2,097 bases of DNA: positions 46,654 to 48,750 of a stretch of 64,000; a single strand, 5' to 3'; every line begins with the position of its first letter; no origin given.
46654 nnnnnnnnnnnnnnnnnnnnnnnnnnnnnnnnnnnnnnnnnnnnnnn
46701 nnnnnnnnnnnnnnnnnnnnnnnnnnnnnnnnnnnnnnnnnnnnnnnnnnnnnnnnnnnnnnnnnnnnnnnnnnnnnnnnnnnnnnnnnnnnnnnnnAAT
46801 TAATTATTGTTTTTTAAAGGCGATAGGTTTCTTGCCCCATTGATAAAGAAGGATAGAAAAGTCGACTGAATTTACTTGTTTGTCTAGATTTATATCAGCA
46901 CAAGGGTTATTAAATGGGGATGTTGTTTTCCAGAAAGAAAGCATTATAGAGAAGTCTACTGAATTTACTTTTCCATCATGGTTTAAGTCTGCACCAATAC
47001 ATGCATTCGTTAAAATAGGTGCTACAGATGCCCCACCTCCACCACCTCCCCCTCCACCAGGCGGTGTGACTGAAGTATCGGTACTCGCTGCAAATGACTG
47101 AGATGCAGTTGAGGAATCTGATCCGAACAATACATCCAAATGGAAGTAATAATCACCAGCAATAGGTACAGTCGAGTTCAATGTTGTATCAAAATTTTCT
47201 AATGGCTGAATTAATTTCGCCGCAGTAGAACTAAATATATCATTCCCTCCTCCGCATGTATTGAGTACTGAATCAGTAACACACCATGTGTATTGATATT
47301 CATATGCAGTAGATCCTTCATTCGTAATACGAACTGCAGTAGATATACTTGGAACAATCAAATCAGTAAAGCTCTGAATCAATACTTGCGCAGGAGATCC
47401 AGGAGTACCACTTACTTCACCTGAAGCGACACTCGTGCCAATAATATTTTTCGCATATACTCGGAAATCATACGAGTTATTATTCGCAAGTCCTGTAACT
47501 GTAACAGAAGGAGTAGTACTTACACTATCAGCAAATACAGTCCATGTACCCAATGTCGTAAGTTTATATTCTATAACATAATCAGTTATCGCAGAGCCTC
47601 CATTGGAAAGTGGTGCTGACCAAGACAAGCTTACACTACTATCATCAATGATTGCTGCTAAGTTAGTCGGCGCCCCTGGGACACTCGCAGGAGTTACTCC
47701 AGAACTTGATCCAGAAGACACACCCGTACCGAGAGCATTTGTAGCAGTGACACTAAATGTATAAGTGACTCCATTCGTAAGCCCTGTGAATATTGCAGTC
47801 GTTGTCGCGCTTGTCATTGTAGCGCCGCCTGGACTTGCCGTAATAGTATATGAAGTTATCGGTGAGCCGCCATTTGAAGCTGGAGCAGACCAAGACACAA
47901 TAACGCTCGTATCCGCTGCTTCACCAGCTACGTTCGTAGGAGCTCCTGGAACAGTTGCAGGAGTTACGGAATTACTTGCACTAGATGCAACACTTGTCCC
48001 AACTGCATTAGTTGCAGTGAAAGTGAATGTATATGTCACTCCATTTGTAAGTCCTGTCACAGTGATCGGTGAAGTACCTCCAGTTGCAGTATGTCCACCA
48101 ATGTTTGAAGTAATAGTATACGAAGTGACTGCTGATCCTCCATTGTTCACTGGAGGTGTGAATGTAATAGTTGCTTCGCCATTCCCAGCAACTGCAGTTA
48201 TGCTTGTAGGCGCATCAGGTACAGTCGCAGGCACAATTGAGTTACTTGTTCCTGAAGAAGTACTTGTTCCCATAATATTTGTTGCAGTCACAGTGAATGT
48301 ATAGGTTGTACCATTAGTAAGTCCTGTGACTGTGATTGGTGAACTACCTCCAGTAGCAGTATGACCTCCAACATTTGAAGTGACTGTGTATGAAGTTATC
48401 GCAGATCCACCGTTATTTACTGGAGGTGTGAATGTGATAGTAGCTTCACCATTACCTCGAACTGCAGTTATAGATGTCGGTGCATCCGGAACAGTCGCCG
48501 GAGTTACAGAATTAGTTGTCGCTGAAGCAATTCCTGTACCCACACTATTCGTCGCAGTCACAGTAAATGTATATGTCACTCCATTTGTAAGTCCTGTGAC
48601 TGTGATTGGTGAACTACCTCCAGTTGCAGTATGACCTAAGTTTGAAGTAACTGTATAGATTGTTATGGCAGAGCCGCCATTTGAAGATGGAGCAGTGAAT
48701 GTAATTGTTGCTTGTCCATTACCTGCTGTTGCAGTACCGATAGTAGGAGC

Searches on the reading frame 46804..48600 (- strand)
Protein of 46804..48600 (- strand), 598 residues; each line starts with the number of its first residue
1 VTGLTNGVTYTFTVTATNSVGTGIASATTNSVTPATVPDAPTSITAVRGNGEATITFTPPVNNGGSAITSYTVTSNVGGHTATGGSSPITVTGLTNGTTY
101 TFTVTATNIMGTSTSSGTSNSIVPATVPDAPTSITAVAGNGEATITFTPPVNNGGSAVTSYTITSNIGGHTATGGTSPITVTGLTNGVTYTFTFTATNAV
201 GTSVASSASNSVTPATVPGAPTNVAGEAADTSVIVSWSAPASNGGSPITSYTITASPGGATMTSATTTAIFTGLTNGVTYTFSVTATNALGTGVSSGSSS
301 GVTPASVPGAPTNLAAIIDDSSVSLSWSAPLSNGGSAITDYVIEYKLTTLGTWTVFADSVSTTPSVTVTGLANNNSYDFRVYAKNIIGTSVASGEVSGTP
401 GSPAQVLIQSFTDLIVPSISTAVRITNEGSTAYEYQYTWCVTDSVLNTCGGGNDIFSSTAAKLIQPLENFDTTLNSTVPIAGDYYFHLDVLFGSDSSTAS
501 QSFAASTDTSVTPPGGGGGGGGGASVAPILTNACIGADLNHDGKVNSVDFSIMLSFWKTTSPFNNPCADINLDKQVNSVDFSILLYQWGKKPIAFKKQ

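Call 3: search_protein_families(library=pfam, proteins=[window:46804-48600:-], max_evalue=1)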
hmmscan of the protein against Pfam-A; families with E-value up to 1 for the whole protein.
window:46804-48600:- (598 aa): 14 families
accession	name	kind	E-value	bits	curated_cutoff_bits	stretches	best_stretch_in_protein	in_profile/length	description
PF00041.27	fn3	-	5e-49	164.9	25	5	220-298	2-80/84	Fibronectin type III domain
PF25059.1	FN3_DSCAM-DSCAML_C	-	1.2e-20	74.1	39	3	323-396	6-77/89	DSCAM/DSCAML C-terminal Fn3-like domain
PF16656.11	Pur_ac_phosph_N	-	3.3e-08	34.4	30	3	319-386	11-83/93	Purple acid Phosphatase, N-terminal domain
PF00404.24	Dockerin_1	-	1.1e-07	32.4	22.9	1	538-584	3-52/57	Dockerin type I domain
PF01108.23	Tissue_fac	-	3.4e-06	27.3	27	2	210-271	14-78/107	Tissue factor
PF16323.11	DUF4959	-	8.4e-06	26.5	32.9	1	33-113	14-96/106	Domain of unknown function (DUF4959)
PF14741.12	GH114_assoc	-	0.0054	17.3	22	0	49-86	24-61/126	N-terminal glycosyl-hydrolase-114-associated domain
PF21605.3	CRLF2-like_D2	-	0.05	14.1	27.3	1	308-385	1-71/94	Cytokine receptor-like factor 2-like, D2 domain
PF18000.7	Top6b_C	-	0.26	11.9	28.6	0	115-167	44-96/111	Type 2 DNA topoisomerase 6 subunit B C-terminal domain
PF10179.15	NDNF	-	0.31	11.6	27.3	0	83-110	85-112/127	Neuron-derived neurotrophic factor, first Fn(III) domain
PF13115.11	YtkA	-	0.45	11.6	25.9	0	50-104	19-72/85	YtkA-like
PF13750.12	Big_3_3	-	0.46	10.6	27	0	86-125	110-149/157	Bacterial Ig-like domain (group 3)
PF17892.7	Cadherin_5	-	0.67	10.2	26.5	2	102-173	22-91/98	Cadherin-like domain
PF17425.8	Arylsulfotran_N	-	0.9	10.1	24.2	0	69-114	40-79/88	Arylsulfotransferase Ig-like domain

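Call 4: search_protein_families(library=ncbifam, proteins=[window:46804-48600:-], max_evalue=1)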
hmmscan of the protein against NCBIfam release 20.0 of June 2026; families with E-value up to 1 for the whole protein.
window:46804-48600:- (598 aa): 3 families
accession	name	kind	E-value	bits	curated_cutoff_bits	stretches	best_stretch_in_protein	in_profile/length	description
NF045522.1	MXAN_2561_fam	equivalog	4.1e-14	52.7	150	4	128-219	169-263/304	MXAN_2561 family MXYO-CTERM-anchored protein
NF049990.1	CellobisidaseCelK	equivalog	0.00035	18.9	1700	1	533-584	826-878/889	cellulose 1,4-beta-cellobiosidase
NF041540.1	dockerin_GC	domain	0.042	14.2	29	1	537-588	3-63/67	GC-type dockerin domain-anchored protein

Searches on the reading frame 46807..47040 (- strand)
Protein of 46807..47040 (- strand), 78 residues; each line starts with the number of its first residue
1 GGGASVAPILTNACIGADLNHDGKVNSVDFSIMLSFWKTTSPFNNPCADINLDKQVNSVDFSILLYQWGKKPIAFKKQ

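Call 64: find_homologous_proteins(query=window:46807-47040:-, max_evalue=0.001)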
Query seq(78 aa) (78 aa): 21 proteins with E <= 0.001 among 25 candidates.
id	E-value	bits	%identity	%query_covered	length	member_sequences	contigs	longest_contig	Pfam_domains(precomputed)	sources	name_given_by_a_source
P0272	2.1e-32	128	78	94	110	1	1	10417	PF00404.25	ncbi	ncbi:MAG: dockerin type I repeat-containing protein, partial [Minisyncoccia bacterium]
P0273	1.3e-30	123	76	91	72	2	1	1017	PF00404.25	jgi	jgi:hypothetical protein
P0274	1.1e-29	120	74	85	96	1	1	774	PF00404.25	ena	-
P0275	5.2e-28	114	78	83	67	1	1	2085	PF00404.25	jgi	jgi:hypothetical protein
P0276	4.7e-27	111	75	86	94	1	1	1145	PF00404.25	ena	-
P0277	9.4e-24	101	65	87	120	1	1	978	PF00404.25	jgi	jgi:hypothetical protein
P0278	1.9e-23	100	74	74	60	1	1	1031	PF00404.25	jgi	jgi:hypothetical protein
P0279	2.1e-23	100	62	95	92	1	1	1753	PF00404.25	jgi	jgi:hypothetical protein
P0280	2.2e-23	100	76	74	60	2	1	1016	PF00404.25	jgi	-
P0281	7.9e-23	98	65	87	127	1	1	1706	PF00404.25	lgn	-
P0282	3.2e-21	93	71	81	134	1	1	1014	PF00404.25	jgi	jgi:hypothetical protein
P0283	1.1e-19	88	68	79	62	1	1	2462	PF00404.25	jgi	jgi:hypothetical protein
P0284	3.1e-19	86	67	71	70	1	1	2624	PF00404.25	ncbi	ncbi:MAG: dockerin type I domain-containing protein, partial [Patescibacteria group bacterium]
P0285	4.9e-19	86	57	92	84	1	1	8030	PF00404.25,PF00036.39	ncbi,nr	ncbi:MAG: dockerin type I repeat-containing protein, partial [Candidatus Pacebacteria bacterium]|nr:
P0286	4.4e-18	83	68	76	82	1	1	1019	PF00404.25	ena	-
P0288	1.4e-17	81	67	71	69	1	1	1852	PF00404.25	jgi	jgi:hypothetical protein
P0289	1.6e-14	71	59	76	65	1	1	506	PF00404.25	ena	-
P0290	9.0e-13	66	64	72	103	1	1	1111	PF00404.25,PF13833.13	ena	-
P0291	3.1e-12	64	60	71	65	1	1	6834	PF00404.25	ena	-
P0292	4.8e-11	60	52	82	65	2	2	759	PF00404.25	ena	-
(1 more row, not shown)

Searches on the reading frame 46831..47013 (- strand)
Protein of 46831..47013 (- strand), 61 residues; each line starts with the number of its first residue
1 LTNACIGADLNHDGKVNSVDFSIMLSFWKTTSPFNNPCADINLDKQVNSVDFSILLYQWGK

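Call 82: find_related_loci(query=A5, collection=metagenome_contigs, flank=6000)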
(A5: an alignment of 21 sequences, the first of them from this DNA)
Query A5 (61 aa) in metagenome_contigs; peptide patterns used: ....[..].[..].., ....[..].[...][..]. (x = any residue, [..] = any of these).
600 stretches matched a pattern (row limit reached: there are more); 542 encode a relative of the query (tblastn E <= 1e-3); the best 80 are kept; 80 distinct loci.
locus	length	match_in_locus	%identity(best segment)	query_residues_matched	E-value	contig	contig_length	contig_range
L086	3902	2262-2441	87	2-61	5e-34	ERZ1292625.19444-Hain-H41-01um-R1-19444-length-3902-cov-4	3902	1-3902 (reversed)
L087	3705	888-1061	86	3-61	1e-30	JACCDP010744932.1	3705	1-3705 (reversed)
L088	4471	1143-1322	78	2-61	2e-30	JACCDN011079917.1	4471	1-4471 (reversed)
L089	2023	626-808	70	1-61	3e-29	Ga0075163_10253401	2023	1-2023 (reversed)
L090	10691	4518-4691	81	4-61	5e-29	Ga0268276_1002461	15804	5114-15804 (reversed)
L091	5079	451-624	74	4-61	7e-28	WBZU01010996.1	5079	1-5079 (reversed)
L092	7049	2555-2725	77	5-61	1e-27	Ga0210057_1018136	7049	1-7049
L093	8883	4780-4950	75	3-60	6e-27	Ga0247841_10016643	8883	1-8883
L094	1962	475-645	77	5-61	7e-27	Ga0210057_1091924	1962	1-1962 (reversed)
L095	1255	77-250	74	4-61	9e-27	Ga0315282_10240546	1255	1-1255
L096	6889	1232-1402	74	4-60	3e-26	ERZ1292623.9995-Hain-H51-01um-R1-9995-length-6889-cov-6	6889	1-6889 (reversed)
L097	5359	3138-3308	74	5-61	3e-26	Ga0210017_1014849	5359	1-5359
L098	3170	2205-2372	77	6-61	4e-26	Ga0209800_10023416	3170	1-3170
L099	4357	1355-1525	72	5-61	6e-26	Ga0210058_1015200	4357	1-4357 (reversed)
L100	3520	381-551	74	5-61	7e-26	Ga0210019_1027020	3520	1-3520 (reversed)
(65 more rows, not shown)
